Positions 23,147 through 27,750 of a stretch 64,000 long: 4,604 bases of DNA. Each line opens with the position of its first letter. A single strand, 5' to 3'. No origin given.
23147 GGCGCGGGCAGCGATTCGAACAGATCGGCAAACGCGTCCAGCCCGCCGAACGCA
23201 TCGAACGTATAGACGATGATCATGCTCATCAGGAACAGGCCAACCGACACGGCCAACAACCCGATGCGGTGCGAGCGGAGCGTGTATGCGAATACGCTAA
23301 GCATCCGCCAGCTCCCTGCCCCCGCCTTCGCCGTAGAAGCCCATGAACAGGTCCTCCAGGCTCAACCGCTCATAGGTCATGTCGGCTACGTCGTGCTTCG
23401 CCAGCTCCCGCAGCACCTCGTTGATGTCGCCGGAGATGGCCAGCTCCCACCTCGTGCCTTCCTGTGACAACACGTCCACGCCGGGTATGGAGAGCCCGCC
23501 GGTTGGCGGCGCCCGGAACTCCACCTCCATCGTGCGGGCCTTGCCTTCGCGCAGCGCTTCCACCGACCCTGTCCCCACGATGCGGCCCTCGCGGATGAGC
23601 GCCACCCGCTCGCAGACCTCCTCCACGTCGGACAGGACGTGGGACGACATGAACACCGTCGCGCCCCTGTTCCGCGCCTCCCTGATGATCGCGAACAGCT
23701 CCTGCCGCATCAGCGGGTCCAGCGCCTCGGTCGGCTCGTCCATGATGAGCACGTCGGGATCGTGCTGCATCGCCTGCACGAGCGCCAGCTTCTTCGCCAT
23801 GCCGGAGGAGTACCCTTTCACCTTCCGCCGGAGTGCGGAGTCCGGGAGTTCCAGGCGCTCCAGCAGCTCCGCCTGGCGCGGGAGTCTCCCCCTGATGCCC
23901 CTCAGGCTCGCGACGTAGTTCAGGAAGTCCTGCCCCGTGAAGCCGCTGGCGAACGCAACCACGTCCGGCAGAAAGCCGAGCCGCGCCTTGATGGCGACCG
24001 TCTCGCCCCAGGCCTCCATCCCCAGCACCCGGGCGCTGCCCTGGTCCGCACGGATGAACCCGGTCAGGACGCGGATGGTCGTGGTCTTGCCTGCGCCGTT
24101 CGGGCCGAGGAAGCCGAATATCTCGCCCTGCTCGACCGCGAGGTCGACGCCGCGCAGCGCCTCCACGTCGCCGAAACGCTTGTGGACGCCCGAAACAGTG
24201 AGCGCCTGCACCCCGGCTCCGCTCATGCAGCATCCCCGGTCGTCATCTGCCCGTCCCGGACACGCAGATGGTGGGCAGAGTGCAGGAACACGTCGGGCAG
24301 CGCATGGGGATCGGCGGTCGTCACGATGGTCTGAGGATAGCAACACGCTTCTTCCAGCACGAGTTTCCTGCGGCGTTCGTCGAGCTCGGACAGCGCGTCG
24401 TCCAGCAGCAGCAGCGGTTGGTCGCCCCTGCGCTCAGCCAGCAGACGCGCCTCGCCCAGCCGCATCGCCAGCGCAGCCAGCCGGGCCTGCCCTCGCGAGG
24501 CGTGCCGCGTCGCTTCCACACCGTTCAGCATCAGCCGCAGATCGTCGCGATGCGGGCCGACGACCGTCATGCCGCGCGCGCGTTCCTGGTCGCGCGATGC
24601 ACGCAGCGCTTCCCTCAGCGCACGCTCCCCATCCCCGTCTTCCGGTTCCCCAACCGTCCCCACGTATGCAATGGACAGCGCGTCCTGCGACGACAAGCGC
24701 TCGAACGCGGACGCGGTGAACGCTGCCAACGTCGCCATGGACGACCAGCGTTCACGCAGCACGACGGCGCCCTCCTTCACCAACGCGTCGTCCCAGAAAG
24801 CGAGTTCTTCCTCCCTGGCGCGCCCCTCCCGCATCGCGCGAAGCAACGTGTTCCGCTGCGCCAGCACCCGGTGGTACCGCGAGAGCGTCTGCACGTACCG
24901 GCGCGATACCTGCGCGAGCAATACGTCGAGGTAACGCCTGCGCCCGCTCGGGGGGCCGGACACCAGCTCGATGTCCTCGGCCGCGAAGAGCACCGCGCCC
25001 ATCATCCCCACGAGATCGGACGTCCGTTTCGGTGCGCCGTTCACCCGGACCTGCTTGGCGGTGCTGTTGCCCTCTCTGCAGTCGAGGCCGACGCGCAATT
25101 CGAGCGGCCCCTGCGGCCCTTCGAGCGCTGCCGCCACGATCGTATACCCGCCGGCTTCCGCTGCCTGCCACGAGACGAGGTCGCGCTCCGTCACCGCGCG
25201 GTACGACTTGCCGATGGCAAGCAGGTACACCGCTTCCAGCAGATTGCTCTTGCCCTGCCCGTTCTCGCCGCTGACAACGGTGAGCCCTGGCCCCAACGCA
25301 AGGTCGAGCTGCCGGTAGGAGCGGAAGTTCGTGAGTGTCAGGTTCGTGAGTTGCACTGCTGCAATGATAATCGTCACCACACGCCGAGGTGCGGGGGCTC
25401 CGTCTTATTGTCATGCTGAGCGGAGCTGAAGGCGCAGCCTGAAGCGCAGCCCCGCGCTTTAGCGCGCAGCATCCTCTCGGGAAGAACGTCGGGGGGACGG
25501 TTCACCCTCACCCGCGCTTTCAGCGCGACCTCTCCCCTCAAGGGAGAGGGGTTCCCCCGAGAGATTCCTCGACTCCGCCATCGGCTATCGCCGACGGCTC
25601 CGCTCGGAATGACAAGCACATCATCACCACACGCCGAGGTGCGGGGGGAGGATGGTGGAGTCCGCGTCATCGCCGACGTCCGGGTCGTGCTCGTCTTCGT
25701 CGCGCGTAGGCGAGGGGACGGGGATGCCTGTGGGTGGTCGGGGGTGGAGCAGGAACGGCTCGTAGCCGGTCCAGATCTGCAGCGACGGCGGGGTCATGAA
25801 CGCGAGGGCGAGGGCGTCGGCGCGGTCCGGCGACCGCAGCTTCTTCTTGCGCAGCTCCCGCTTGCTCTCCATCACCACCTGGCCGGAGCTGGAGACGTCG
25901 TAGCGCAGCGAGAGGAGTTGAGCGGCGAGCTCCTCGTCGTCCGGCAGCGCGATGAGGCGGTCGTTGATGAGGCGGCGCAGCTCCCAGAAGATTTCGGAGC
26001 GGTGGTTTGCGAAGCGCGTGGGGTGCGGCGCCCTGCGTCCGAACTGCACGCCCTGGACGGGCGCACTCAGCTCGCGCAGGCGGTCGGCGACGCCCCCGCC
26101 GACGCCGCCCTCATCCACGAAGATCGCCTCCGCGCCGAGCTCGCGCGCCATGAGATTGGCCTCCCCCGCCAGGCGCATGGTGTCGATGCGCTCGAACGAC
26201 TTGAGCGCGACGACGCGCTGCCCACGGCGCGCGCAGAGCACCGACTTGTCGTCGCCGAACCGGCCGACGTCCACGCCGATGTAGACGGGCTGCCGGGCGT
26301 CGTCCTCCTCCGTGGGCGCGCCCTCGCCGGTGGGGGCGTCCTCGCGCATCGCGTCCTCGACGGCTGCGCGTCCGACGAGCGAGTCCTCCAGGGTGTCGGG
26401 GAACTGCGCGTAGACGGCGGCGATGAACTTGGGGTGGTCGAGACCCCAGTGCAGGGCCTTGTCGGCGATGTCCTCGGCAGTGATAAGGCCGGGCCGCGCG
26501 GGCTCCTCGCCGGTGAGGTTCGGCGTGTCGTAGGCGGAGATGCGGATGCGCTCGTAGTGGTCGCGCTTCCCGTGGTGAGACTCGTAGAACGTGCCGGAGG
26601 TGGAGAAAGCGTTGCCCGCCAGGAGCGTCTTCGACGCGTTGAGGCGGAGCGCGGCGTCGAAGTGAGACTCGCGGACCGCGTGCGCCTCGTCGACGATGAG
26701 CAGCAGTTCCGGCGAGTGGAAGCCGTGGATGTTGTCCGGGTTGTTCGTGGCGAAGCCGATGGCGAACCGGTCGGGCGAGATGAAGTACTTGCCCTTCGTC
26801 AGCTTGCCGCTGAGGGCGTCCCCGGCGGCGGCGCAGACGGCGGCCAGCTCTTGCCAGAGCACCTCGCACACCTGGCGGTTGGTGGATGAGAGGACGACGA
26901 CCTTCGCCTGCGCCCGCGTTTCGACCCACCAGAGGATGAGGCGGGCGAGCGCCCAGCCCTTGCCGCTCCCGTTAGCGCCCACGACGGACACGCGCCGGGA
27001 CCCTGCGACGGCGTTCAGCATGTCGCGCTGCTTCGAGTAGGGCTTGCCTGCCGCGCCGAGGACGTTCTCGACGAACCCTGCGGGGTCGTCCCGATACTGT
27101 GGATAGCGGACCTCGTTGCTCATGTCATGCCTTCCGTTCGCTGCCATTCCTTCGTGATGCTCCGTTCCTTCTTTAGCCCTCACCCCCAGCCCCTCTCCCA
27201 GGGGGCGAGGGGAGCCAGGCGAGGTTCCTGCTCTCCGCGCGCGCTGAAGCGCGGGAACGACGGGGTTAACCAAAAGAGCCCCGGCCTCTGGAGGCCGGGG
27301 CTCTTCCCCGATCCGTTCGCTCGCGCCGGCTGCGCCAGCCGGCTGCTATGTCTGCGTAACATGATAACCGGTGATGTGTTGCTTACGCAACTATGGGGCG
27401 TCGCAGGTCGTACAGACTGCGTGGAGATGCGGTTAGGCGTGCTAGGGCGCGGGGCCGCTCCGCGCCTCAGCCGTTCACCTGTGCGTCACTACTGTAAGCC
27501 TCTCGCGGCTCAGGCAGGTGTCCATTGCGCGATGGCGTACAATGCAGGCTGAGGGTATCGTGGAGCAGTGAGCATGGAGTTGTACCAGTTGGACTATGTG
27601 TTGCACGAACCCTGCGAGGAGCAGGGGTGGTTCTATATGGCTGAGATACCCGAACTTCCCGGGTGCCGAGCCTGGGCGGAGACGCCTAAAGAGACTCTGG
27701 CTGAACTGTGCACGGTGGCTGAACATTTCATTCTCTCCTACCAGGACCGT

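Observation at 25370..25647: A 226-bp repeat element between terL-like and recF is bracketed by a perfect 24-bp duplication that copies the last seven codons and stop of the upstream gene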

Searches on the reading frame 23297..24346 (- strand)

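Call 4: search_protein_families(library=pfam, proteins=[window:23297-24346:-])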
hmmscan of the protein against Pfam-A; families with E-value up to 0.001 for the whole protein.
window:23297-24346:- (349 aa): 3 families
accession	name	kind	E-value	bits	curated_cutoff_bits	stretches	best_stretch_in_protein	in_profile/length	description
PF00005.33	ABC_tran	-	5.2e-22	79.4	25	1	64-206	1-136/137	ABC transporter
PF13304.12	AAA_21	-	7.7e-12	46.3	27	1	178-236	237-298/304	AAA domain, putative AbiEii toxin, Type IV TA system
PF13732.12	DrrA1-3_C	-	0.00013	23.1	27.4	1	260-335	1-78/81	ATP-binding protein DrrA1-3-like, C-terminal domain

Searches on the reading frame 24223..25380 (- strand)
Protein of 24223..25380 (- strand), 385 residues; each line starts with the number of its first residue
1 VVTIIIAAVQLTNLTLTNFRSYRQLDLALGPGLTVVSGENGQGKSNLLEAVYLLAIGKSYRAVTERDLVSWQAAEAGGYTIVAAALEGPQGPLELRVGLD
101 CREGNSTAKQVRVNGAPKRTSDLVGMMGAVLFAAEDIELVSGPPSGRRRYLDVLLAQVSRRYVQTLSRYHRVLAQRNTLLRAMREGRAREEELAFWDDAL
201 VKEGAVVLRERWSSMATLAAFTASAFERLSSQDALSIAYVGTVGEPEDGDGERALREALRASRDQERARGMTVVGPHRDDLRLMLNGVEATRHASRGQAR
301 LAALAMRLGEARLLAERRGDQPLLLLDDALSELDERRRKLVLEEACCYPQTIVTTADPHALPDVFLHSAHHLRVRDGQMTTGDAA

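Call 4: search_protein_families(library=pfam, proteins=[window:24223-25380:-])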
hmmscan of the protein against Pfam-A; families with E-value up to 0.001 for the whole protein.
window:24223-25380:- (385 aa): 5 families
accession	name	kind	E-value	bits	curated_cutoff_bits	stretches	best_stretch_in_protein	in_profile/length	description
PF02463.25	SMC_N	-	5.1e-21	75.5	40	1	11-358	2-199/220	RecF/RecN/SMC N terminal domain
PF13476.12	AAA_23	-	1.1e-10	43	27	1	14-64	2-52/201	AAA domain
PF13175.12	AAA_15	-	3.4e-08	34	32.1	1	11-58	3-50/374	AAA ATPase domain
PF13555.12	AAA_29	-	0.00044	20.4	27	1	11-58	1-49/61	P-loop containing region of AAA domain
PF13304.12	AAA_21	-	0.00094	19.8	27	0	33-55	1-23/304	AAA domain, putative AbiEii toxin, Type IV TA system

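Call 72: search_protein_families(library=ncbifam, proteins=[window:24223-25356:-], max_evalue=0.01)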
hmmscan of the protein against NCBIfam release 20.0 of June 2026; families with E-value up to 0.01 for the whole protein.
window:24223-25356:- (377 aa): 18 families
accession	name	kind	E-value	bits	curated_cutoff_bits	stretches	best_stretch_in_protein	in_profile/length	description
TIGR00611.2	recf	equivalog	4.8e-89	298.9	172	1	3-347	1-338/339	DNA replication/repair protein RecF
NF010680.0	PRK14079.1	equivalog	4.4e-84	282.5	386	1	1-349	1-327/349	recombination protein F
NF002572.0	PRK02224.1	equivalog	8.2e-13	47.5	1087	1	1-51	1-51/888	DNA double-strand break repair ATPase Rad50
NF041035.1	Rad50_Halo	equivalog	3.9e-10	38.8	1000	1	1-63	1-63/883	DNA double-strand break repair ATPase Rad50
TIGR02169.1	SMC_prok_A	equivalog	3.9e-08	31.5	729.4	1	5-114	4-122/1165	chromosome segregation protein SMC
NF041760.1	PtuA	equivalog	1.5e-07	30.7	500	1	2-44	51-93/524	retron Ec78 anti-phage system effector ATPase PtuA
NF003034.1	PRK03918.1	equivalog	8.7e-07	27.3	700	1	1-44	1-44/878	DNA double-strand break repair ATPase Rad50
TIGR00634.1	recN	equivalog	3e-06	26.5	407.85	1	3-50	2-49/563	DNA repair protein RecN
NF002244.0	PRK01156.1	equivalog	3.5e-05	22.1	847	1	3-44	3-44/895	DNA double-strand break repair ATPase Rad50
NF008121.0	PRK10869.1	equivalog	6e-05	21.8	418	1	3-45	2-44/553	DNA repair protein RecN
NF041034.1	Rad50_Sulf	equivalog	0.00013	19.9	1000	1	1-61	1-60/872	DNA double-strand break repair ATPase Rad50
NF045487.1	ASRP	equivalog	0.00033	19.4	300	0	16-51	7-41/593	archaea-specific SMC-related protein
NF047739.1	antiphage_MADS3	equivalog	0.00062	19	420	1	3-47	2-45/427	methylation-associated defense system AAA family ATPase MAD3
NF010068.0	PRK13548.1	equivalog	0.0011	18.1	261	0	16-67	23-76/261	heme ABC transporter ATP-binding protein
NF053563.1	Rkd4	equivalog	0.0011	17.2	860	1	3-44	3-44/747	arcadin-4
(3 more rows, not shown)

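Call 84: find_homologous_proteins(query=window:24223-25356:-, max_evalue=1e-150)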
Query window:24223-25356:- (377 aa): 35 proteins with E <= 1e-150 among 8000 candidates.
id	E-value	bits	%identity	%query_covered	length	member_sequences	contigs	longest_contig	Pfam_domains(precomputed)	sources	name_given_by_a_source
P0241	3.0e-227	771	95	100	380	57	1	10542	PF13175.13,PF13476.13,PF02463.26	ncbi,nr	ncbi:MAG: DNA replication/repair protein RecF [Chloroflexi bacterium]|nr:DNA replication/repair prot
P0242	1.1e-223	760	93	100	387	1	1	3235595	PF13175.13,PF13476.13,PF02463.26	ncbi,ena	-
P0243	7.6e-223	757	93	100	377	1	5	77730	PF13175.13,PF13476.13,PF02463.26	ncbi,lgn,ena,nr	ncbi:MAG: DNA replication/repair protein RecF [Chloroflexi bacterium]|nr:DNA replication/repair prot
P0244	3.2e-221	751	93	100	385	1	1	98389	PF13175.13,PF13476.13,PF02463.26,PF13304.13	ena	-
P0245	4.7e-220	748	92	100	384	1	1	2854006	PF13175.13,PF13476.13,PF02463.26,PF13304.13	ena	-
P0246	4.9e-213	725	90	100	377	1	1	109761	PF13175.13,PF13476.13,PF02463.26,PF13304.13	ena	-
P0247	4.4e-212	721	90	100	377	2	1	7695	PF13175.13,PF13476.13,PF02463.26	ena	-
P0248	3.4e-210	715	87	100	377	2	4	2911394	PF13175.13,PF13476.13,PF02463.26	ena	-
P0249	4.5e-209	711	94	94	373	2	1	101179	PF13175.13,PF13476.13,PF02463.26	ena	-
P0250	1.4e-205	700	86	100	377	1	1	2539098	PF13175.13,PF13476.13,PF02463.26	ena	-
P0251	2.0e-205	699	86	100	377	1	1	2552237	PF13175.13,PF13476.13,PF02463.26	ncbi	-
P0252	2.0e-202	690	85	100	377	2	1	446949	PF13175.13,PF13476.13,PF13555.13,PF02463.26,PF13304.13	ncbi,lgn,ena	-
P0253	5.4e-202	688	85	100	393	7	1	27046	PF13175.13,PF13476.13,PF02463.26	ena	-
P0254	9.0e-202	687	86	99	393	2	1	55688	PF13175.13,PF13476.13,PF02463.26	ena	-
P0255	1.3e-198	677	85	100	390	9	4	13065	PF13175.13,PF13476.13,PF02463.26,PF13304.13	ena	-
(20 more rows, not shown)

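Call 86: find_encoding_contigs(protein=P0244, flank=4000, max_places=1)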
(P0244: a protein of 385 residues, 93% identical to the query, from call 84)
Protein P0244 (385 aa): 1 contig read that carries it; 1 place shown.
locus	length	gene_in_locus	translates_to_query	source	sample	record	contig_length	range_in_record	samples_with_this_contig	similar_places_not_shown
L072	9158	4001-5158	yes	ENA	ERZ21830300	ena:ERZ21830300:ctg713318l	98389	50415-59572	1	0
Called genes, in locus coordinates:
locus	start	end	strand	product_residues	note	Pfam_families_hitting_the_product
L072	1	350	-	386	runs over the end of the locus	-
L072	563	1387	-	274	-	-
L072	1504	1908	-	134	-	PF05168:HEPN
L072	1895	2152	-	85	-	-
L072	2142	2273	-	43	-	-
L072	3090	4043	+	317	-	-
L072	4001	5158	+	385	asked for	PF02463:SMC_N, PF13175:AAA_15, PF13476:AAA_23, PF13304:AAA_21 (faint)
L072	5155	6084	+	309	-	PF00005:ABC_tran, PF13304:AAA_21 (weak), PF13732:DrrA1-3_C (weak)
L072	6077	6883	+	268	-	PF12730:ABC2_membrane_4 (weak), PF12679:ABC2_membrane_2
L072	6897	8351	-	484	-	PF01425:Amidase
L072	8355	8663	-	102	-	PF02686:GatC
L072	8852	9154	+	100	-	-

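Call 87: find_encoding_contigs(protein=P0241, flank=4000, max_places=2)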
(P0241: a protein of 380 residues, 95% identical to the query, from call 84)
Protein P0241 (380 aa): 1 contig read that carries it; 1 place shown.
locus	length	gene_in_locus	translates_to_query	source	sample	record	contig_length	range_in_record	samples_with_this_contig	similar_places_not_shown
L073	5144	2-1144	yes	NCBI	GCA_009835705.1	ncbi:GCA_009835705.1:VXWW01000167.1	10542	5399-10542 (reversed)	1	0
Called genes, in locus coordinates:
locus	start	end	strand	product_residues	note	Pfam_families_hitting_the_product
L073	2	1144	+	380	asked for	PF02463:SMC_N, PF13175:AAA_15, PF13476:AAA_23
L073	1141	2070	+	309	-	PF00005:ABC_tran, PF13304:AAA_21 (weak)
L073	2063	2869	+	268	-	PF12679:ABC2_membrane_2 (weak), PF12730:ABC2_membrane_4 (weak)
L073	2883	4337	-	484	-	PF01425:Amidase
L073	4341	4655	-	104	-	PF02686:GatC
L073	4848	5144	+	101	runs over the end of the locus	-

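Call 88: find_encoding_contigs(protein=P0245, flank=4000, max_places=1)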
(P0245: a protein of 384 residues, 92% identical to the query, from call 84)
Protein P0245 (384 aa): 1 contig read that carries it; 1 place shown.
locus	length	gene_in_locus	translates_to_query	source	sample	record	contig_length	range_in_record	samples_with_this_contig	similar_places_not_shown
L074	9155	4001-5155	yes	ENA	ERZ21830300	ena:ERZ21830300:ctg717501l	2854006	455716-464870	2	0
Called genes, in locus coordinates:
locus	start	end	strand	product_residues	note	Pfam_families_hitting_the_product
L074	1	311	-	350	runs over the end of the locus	PF01008:IF-2B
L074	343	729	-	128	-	PF00903:Glyoxalase, PF13669:Glyoxalase_4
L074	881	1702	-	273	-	-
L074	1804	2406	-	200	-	-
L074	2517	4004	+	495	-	PF13604:AAA_30 (weak), PF03237:Terminase_6N (faint)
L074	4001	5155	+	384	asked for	PF02463:SMC_N, PF13175:AAA_15, PF13476:AAA_23, PF13304:AAA_21 (faint)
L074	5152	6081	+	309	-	PF00005:ABC_tran, PF13304:AAA_21 (weak), PF13732:DrrA1-3_C (weak)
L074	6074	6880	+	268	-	PF12730:ABC2_membrane_4 (faint), PF12679:ABC2_membrane_2, PF12698:ABC2_membrane_3 (weak)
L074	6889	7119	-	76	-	-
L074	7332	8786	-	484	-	PF01425:Amidase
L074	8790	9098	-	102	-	PF02686:GatC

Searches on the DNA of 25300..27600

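Call 71: search_rna_families(source=window, start=25300, end=27600, threshold=evalue, max_evalue=1)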
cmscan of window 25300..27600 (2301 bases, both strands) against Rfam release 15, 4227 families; matches with E-value up to 1: 4.
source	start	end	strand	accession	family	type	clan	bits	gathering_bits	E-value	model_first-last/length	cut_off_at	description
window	27249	27306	+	RF02657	sot2652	Gene; sRNA;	-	23.7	61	0.016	107-164/187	no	Sense overlapping transcript RNA 2652 (sot)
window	27254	27394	-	RF02657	sot2652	Gene; sRNA;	-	22.6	61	0.03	1-187/187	no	Sense overlapping transcript RNA 2652 (sot)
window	27176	27226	-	RF03488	mir-2366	Gene; miRNA;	-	21.8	68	0.69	1-83/83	no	mir-2366 microRNA precursor family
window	25504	25552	-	RF01762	whalefall-1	Gene; sRNA;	-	19.5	37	0.068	1-56/56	no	Whalefall-1 RNA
